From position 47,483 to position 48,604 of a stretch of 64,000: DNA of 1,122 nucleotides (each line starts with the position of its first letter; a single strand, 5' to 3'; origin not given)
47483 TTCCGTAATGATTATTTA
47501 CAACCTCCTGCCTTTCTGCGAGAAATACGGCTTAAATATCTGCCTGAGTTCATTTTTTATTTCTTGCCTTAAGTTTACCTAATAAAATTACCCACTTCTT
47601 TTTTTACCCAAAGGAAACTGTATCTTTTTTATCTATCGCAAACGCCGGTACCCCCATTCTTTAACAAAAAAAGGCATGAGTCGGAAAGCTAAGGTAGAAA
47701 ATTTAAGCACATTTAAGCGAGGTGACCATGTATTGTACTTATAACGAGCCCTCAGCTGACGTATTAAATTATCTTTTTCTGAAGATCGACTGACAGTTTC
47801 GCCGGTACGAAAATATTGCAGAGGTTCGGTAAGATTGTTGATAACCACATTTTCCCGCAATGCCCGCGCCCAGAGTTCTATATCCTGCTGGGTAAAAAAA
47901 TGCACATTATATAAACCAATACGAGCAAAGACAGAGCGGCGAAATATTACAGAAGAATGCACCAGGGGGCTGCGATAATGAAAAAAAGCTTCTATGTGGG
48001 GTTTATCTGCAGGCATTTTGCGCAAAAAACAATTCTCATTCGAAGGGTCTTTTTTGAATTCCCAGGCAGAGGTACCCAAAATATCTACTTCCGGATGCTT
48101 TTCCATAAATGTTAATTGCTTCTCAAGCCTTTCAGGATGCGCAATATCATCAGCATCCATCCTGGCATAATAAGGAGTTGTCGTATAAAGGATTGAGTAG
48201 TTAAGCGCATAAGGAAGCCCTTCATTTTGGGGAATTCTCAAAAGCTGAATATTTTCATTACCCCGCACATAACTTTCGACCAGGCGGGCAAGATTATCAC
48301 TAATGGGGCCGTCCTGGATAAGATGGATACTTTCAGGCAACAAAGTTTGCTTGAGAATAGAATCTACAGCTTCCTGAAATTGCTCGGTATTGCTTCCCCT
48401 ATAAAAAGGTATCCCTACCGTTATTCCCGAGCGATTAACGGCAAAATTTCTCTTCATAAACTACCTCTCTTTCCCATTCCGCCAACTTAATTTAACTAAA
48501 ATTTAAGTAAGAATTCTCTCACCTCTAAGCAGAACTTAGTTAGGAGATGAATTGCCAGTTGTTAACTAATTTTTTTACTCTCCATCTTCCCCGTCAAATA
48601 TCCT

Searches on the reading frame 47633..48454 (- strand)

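Call 24: search_protein_families(library=pfam, proteins=[window:47633-48454:-], max_evalue=0.001)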
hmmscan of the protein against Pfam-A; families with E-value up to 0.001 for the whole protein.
window:47633-48454:- (273 aa): 4 families
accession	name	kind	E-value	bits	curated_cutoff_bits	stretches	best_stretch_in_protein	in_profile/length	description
PF00535.33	Glycos_transf_2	-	7.9e-22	78.4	23.3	1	12-177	1-165/168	Glycosyl transferase family 2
PF13641.12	Glyco_tranf_2_3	-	7e-06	26.6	27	1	22-205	14-201/230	Glycosyltransferase like family 2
PF13632.12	Glyco_trans_2_3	-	1.6e-05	25.3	27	1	99-247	5-145/198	Glycosyl transferase family group 2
PF10111.15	Glyco_tranf_2_2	-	0.00023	21.2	27.3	1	13-214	2-215/276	Glycosyltransferase like family 2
